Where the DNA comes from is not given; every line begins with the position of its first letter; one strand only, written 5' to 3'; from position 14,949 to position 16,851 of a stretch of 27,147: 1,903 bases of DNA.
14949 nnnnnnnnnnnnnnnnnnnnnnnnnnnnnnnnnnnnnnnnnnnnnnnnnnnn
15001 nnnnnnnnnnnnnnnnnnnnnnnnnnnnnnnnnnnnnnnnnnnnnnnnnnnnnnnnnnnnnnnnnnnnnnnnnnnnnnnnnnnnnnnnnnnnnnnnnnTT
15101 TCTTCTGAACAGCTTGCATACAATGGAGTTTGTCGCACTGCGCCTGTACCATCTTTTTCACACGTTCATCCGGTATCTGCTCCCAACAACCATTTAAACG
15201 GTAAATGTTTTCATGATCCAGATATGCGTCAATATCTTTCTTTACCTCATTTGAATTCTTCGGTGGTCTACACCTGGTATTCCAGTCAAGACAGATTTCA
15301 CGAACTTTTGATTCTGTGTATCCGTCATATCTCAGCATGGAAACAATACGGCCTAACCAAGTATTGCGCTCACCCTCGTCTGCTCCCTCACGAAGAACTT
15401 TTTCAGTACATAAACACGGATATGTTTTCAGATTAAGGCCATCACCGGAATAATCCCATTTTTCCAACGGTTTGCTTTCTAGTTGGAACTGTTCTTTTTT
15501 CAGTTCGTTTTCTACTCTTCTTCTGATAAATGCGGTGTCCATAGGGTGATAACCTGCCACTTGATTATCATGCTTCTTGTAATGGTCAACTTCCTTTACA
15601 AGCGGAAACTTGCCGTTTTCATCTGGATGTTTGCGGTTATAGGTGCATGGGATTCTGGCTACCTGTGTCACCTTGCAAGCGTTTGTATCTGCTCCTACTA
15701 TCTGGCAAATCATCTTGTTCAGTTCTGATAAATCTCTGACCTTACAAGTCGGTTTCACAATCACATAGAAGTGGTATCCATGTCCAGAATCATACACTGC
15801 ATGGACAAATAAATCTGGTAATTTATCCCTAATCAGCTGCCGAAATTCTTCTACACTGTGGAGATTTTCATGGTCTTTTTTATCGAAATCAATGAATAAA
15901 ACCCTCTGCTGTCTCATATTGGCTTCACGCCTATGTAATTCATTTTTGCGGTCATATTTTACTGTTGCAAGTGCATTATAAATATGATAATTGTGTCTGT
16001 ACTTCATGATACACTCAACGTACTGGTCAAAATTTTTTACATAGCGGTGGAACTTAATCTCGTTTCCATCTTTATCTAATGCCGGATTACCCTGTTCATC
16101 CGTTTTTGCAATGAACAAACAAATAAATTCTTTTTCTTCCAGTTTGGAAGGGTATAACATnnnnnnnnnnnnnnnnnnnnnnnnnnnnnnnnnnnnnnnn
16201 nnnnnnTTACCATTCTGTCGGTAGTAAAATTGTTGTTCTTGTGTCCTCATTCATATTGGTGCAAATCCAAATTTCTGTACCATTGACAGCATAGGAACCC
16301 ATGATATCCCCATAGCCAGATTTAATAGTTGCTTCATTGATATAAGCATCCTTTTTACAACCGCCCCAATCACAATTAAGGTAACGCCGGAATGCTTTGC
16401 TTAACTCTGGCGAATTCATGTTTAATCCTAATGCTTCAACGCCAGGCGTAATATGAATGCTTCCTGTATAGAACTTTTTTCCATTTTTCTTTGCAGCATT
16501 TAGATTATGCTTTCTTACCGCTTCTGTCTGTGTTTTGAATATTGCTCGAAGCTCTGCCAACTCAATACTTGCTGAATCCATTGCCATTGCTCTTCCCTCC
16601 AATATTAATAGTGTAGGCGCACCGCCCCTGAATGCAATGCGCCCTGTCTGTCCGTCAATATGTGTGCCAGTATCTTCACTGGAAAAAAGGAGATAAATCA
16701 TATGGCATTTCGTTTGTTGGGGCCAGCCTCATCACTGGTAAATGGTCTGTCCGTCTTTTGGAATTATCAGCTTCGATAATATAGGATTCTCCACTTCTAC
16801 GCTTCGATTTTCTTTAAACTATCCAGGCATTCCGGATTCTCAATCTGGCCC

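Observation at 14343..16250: AEP-type primase-polymerase as the element's replication protein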

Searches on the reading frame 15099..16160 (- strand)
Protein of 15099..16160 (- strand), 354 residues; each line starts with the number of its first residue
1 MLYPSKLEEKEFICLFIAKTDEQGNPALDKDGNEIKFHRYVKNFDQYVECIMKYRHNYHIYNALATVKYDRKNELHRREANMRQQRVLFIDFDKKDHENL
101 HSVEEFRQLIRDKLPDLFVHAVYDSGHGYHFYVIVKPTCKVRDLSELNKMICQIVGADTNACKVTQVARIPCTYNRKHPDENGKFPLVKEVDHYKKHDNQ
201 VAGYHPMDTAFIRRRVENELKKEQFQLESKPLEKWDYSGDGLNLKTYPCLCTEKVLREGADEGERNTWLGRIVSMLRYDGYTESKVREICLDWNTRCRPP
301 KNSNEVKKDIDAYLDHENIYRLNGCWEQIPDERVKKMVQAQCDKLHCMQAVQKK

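Call 43: search_protein_representatives(protein=window:15099-16160:-)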
Query: 354 residues. Proteins with E-value up to 0.001 (for the whole library): 274; up to 1e-10: 157; up to 1e-30: 42. The best 150 are listed.
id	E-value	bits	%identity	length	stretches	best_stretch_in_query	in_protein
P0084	9.0e-100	350.5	48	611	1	1-349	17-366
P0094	3.4e-85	302.6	45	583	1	1-350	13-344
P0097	2.3e-81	289.9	42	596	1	1-350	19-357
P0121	3.0e-76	273.1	42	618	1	1-351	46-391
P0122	1.2e-66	241.5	40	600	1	1-349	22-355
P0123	9.6e-62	225.4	41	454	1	1-347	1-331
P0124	8.5e-56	205.8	40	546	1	1-348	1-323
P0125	9.3e-56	205.7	38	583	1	1-348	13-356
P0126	3.5e-55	203.8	39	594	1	1-348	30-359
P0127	8.6e-54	199.3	39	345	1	2-331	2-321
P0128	1.3e-53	198.6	36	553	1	1-348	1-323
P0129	2.2e-51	191.3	38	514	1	31-354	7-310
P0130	3.7e-50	187.3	33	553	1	1-349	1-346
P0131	3.6e-49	184.0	37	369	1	36-348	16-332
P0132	1.2e-48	182.3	48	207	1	2-193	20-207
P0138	7.7e-43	163.2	37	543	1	2-350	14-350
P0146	3.9e-39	151.0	32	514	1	29-349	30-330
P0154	7.5e-35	136.9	31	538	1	35-348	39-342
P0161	6.7e-30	120.7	32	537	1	83-350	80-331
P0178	8.4e-23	97.3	32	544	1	35-296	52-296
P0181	4.9e-22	94.8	29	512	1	33-349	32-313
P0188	4.3e-20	88.4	27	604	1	21-349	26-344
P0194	6.8e-19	84.4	30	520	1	40-328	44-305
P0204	7.1e-17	77.8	28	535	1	19-321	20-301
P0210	5.2e-16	75.0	30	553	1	79-319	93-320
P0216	1.1e-15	73.8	28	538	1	31-303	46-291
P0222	3.2e-15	72.4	28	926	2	73-348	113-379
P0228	1.7e-14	70.0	27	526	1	69-347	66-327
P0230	3.5e-14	68.9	27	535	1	56-350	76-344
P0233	7.0e-14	67.9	29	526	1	26-301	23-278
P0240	1.9e-13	66.5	27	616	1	43-296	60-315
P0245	5.3e-13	65.1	29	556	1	83-331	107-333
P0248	1.6e-12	63.5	26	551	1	39-297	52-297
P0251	2.6e-12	62.8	29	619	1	34-315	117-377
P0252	2.6e-12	62.8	28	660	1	83-311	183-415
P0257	7.6e-12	61.3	29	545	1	80-298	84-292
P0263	2.9e-11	59.4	28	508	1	85-348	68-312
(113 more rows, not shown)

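Call 50: search_protein_families(library=pfam, proteins=[P0222, P0252, P0251, P0240, P0188, P0178, P0194, P0161, P0210, P0245], max_evalue=0.001)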
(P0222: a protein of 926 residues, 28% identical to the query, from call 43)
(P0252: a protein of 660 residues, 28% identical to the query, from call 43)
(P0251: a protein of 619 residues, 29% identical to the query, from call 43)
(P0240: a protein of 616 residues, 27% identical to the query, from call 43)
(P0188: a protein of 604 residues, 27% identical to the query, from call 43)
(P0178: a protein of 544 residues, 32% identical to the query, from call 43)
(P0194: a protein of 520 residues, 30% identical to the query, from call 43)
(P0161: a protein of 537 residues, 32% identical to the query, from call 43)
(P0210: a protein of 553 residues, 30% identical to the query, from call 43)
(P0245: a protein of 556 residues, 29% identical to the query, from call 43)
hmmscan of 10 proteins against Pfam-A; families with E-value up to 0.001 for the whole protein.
P0222 (926 aa): 0 families

P0252 (660 aa): 2 families
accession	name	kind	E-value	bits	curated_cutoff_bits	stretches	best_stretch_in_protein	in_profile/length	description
PF21686.3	LigD_Prim-Pol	-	8.7e-06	25.9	27.4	1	173-259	90-174/254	LigD, primase-polymerase domain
PF13730.12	HTH_36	-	2.1e-05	24.7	25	0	605-639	21-55/55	Helix-turn-helix domain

P0251 (619 aa): 2 families
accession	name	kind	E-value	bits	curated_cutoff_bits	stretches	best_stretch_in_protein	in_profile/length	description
PF13730.12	HTH_36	-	0.00016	21.8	25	0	570-598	27-55/55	Helix-turn-helix domain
PF13545.12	HTH_Crp_2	-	0.00021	21.6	27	0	547-599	5-53/70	Crp-like helix-turn-helix domain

P0240 (616 aa): 0 families

P0188 (604 aa): 10 families
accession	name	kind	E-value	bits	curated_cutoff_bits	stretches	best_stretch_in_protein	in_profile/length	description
PF13412.12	HTH_24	-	7.6e-08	32.2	21.9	0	475-505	18-48/48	Winged helix-turn-helix DNA-binding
PF12802.13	MarR_2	-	1e-06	29.2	27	0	470-505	19-51/61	MarR family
PF01047.28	MarR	-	1.1e-06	28.8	24.6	0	474-505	17-48/59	MarR family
PF04492.19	Phage_rep_O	-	9.7e-06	26.5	28.7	1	439-510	10-85/95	Bacteriophage replication protein O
PF01978.25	TrmB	-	1.5e-05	25.2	25.6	0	457-524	9-63/68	Sugar-specific transcriptional regulator TrmB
PF13545.12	HTH_Crp_2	-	2.4e-05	24.7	27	1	473-507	21-55/70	Crp-like helix-turn-helix domain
PF21984.2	DnaD_N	-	4.4e-05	24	27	0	455-521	15-82/101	DnaD N-terminal domain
PF13730.12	HTH_36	-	4.5e-05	23.6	25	0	457-504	6-55/55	Helix-turn-helix domain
PF08279.18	HTH_11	-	5.3e-05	23.5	25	0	374-413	4-42/55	HTH domain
PF14394.12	DUF4423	-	7e-05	23.1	30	1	372-498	22-147/165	Domain of unknown function (DUF4423)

P0178 (544 aa): 5 families
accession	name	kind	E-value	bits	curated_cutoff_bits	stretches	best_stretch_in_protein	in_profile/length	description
PF13730.12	HTH_36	-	2.7e-06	27.5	25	0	367-421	2-55/55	Helix-turn-helix domain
PF12802.13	MarR_2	-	3.1e-06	27.7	27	0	493-523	21-51/61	MarR family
PF21984.2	DnaD_N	-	0.0001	22.8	27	0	495-540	38-83/101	DnaD N-terminal domain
PF13545.12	HTH_Crp_2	-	0.00017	21.9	27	0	474-523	5-53/70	Crp-like helix-turn-helix domain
PF07106.19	TBPIP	-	0.00041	20.7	22.8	0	375-429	6-56/62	TBPIP/Hop2 winged helix domain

P0194 (520 aa): 0 families

P0161 (537 aa): 1 family
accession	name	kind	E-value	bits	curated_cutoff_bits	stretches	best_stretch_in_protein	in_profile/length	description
PF01022.26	HTH_5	-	0.00056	20.2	22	0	469-506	10-45/47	Bacterial regulatory protein, arsR family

P0210 (553 aa): 6 families
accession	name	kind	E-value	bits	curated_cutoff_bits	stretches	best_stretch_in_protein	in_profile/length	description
PF12802.13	MarR_2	-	3.7e-05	24.2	27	1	504-532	23-51/61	MarR family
PF08708.16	PriCT_1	-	3.9e-05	23.6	21.1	1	256-308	3-55/67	Primase C terminal 1 (PriCT-1)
PF00392.27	GntR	-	0.00016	21.7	27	0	504-535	27-58/64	Bacterial regulatory proteins, gntR family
PF08461.16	HTH_12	-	0.00076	19.8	21.4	0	388-429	7-47/66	Ribonuclease R winged-helix domain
PF01978.25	TrmB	-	0.00077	19.7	25.6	0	505-549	26-62/68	Sugar-specific transcriptional regulator TrmB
PF03962.21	Mnd1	-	0.0008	20.1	23.5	0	402-441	18-56/60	Mnd1 HTH domain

P0245 (556 aa): 6 families
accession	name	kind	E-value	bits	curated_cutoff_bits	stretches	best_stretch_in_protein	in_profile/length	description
PF13730.12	HTH_36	-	3e-06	27.4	25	0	409-431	33-55/55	Helix-turn-helix domain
PF01978.25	TrmB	-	5.5e-05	23.4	25.6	0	410-439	31-60/68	Sugar-specific transcriptional regulator TrmB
PF01047.28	MarR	-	7.5e-05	23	24.6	0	410-432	26-48/59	MarR family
PF12802.13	MarR_2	-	0.0003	21.3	27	0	410-433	29-52/61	MarR family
PF13412.12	HTH_24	-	0.00031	20.7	21.9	0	409-432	25-48/48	Winged helix-turn-helix DNA-binding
PF21984.2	DnaD_N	-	0.00079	20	27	0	409-449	43-84/101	DnaD N-terminal domain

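Call 51: search_protein_families(library=pfam, proteins=[P0121, P0125, P0130, P0138, P0146, P0154, P0181, P0228, P0230, P0263], max_evalue=0.0001)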
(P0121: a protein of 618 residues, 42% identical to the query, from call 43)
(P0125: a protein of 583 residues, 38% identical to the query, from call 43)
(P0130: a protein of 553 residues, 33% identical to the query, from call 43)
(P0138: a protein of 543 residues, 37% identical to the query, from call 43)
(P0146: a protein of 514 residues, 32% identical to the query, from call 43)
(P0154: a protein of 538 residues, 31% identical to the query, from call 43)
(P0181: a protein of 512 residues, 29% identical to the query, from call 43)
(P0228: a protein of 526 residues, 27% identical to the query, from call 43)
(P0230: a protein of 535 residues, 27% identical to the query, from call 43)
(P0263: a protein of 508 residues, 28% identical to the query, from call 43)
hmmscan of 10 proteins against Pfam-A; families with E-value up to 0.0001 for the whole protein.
P0121 (618 aa): 0 families

P0125 (583 aa): 2 families
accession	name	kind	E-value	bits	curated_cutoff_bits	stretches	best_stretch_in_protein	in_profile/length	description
PF13730.12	HTH_36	-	2e-06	27.9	25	0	493-540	3-52/55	Helix-turn-helix domain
PF21984.2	DnaD_N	-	2.4e-06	28.1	27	1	493-560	14-82/101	DnaD N-terminal domain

P0130 (553 aa): 0 families

P0138 (543 aa): 1 family
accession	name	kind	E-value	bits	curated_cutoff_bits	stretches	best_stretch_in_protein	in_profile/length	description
PF21984.2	DnaD_N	-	1.3e-05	25.8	27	0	475-541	16-83/101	DnaD N-terminal domain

P0146 (514 aa): 0 families

P0154 (538 aa): 0 families

P0181 (512 aa): 3 families
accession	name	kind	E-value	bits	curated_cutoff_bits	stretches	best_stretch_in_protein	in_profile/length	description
PF13412.12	HTH_24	-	9e-06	25.6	21.9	0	458-492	15-48/48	Winged helix-turn-helix DNA-binding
PF21984.2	DnaD_N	-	7.1e-05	23.4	27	0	456-499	30-73/101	DnaD N-terminal domain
PF22548.2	AEP-TOTE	-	8.6e-05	22.7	27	0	79-141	87-150/230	TOTE conflict system, Archaeo-Eukaryotic Primase domain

P0228 (526 aa): 5 families
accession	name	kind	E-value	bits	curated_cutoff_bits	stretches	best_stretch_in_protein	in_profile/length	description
PF13730.12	HTH_36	-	1e-10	41.7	25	1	456-506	6-55/55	Helix-turn-helix domain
PF16793.10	RepB_primase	-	1.8e-06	28.4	24.3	1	85-173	64-161/186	RepB DNA-primase N-terminal domain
PF12802.13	MarR_2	-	3.1e-05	24.5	27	0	477-508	21-52/61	MarR family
PF01325.25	Fe_dep_repress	-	5.2e-05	23.8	26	0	473-509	19-55/60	Iron dependent repressor, N-terminal DNA binding domain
PF01022.26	HTH_5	-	7.1e-05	23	22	0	485-507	24-46/47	Bacterial regulatory protein, arsR family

P0230 (535 aa): 1 family
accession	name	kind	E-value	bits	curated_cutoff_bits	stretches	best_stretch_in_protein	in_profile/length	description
PF13730.12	HTH_36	-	2.8e-05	24.3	25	0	464-515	4-55/55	Helix-turn-helix domain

P0263 (508 aa): 4 families
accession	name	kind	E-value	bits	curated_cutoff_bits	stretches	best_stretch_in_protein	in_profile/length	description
PF13730.12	HTH_36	-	7.2e-09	35.8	25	1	436-489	2-55/55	Helix-turn-helix domain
PF13601.12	HTH_34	-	8.5e-07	29.5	27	0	465-497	20-51/80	Winged helix DNA-binding domain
PF01047.28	MarR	-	4.9e-06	26.8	24.6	0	448-492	8-50/59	MarR family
PF16793.10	RepB_primase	-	1.4e-05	25.5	24.3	1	91-184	75-175/186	RepB DNA-primase N-terminal domain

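Call 53: search_protein_families(library=pfam, proteins=[P0204, P0216, P0233, P0248, P0257], max_evalue=0.0001)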
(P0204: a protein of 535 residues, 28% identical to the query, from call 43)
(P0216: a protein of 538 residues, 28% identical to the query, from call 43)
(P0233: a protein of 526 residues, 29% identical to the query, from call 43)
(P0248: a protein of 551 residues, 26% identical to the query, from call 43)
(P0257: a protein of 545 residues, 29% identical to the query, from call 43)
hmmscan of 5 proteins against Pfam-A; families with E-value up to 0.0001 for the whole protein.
P0204 (535 aa): 2 families
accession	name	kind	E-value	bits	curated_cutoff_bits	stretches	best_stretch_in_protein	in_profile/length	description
PF13545.12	HTH_Crp_2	-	4.3e-08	33.4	27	1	478-514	16-53/70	Crp-like helix-turn-helix domain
PF01047.28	MarR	-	1.3e-07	31.8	24.6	0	484-512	18-46/59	MarR family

P0216 (538 aa): 0 families

P0233 (526 aa): 2 families
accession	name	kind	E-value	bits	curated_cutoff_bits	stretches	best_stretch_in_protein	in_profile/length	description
PF04104.19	DNA_primase_lrg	-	1e-07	32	22.4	1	212-303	95-191/266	Eukaryotic and archaeal DNA primase, large subunit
PF13412.12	HTH_24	-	6.1e-05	23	21.9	0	475-504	18-47/48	Winged helix-turn-helix DNA-binding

P0248 (551 aa): 0 families

P0257 (545 aa): 4 families
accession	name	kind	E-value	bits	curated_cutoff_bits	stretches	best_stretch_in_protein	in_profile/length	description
PF01978.25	TrmB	-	1e-05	25.7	25.6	0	400-438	31-67/68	Sugar-specific transcriptional regulator TrmB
PF01047.28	MarR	-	2e-05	24.8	24.6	0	399-424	25-50/59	MarR family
PF13412.12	HTH_24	-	3.1e-05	23.9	21.9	0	399-422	25-48/48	Winged helix-turn-helix DNA-binding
PF13545.12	HTH_Crp_2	-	3.7e-05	24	27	0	475-517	7-46/70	Crp-like helix-turn-helix domain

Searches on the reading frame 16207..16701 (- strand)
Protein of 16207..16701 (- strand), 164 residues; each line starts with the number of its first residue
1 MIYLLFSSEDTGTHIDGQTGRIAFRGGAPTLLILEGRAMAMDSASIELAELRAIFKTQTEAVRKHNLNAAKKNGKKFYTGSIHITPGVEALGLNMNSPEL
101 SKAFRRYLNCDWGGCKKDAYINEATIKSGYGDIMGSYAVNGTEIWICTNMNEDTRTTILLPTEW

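Call 6: search_protein_families(library=pfam, proteins=[window:16207-16701:-], max_evalue=0.01)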
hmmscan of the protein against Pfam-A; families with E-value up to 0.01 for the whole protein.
window:16207-16701:- (164 aa): 0 families

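Call 25: search_protein_families(library=ncbifam, proteins=[window:16207-16701:-], max_evalue=0.01)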
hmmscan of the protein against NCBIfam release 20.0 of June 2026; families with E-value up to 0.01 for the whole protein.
window:16207-16701:- (164 aa): 0 families

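Call 84: search_protein_families(library=phrogs, proteins=[window:16207-16701:-], max_evalue=0.001)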
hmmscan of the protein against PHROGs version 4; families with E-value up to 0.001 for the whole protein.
window:16207-16701:- (164 aa): 0 families

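Call 108: search_solved_structures(query=window:16207-16701:-, max_evalue=0.1)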
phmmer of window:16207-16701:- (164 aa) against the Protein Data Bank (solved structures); distinct sequences matched with E-value up to 0.1: 0.
